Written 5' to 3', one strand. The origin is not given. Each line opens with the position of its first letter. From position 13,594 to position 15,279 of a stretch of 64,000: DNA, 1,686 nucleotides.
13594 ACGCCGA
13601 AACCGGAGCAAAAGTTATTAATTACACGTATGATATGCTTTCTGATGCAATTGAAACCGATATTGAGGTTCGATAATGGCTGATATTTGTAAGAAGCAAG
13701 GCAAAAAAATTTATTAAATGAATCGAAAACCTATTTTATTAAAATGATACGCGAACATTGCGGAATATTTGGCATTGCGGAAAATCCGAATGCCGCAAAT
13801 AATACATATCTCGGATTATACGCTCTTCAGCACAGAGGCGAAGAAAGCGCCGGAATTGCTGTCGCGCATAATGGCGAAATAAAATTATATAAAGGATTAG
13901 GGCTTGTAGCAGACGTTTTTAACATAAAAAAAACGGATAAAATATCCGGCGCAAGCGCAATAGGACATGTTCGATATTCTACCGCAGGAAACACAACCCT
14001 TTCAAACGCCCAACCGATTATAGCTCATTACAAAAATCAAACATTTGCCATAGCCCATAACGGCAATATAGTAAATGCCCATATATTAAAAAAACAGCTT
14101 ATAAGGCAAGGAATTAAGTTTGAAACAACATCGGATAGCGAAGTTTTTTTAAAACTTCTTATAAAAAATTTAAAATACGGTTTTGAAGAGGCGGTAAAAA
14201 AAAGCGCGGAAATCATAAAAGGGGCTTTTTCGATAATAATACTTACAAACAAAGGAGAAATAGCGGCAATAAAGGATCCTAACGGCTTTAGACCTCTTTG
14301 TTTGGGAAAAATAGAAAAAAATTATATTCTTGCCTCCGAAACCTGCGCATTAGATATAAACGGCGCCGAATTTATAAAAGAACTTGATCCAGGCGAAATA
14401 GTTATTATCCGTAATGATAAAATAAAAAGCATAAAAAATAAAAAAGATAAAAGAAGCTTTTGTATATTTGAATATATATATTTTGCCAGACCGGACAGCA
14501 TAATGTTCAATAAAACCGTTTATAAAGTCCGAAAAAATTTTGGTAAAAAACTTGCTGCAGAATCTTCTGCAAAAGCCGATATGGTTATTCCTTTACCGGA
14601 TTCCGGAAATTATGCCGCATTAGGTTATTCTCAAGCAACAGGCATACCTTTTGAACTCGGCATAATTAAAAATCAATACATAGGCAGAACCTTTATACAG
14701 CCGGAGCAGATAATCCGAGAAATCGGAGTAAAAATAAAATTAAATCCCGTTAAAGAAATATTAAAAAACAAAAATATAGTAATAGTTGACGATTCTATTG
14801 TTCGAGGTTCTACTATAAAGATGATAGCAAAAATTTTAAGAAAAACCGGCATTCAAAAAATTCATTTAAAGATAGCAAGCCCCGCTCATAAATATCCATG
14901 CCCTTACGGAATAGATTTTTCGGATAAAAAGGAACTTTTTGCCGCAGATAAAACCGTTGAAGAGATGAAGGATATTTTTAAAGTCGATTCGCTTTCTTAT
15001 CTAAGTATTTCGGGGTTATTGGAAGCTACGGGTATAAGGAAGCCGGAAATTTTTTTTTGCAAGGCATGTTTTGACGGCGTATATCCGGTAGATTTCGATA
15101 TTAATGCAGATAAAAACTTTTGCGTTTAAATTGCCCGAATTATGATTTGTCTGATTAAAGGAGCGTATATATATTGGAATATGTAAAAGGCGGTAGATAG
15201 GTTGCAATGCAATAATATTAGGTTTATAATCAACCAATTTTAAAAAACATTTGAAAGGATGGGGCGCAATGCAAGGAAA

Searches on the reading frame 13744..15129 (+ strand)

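Call 43: search_protein_families(library=pfam, max_evalue=0.00001, proteins=[window:13744-15129:+])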
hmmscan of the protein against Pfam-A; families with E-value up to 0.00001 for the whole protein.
window:13744-15129:+ (461 aa): 4 families
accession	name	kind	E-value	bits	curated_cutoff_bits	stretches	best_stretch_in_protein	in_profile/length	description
PF13522.11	GATase_6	-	6.4e-21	75.2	27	1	67-199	8-130/130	Glutamine amidotransferase domain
PF13537.11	GATase_7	-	9.7e-20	71.3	25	1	85-203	9-121/123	Glutamine amidotransferase domain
PF13230.11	GATase_4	-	2.3e-08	33.7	23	1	63-155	66-153/272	Glutamine amidotransferases class-II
PF00156.33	Pribosyltran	-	1.4e-07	31.4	26.3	1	263-375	16-120/158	Phosphoribosyl transferase domain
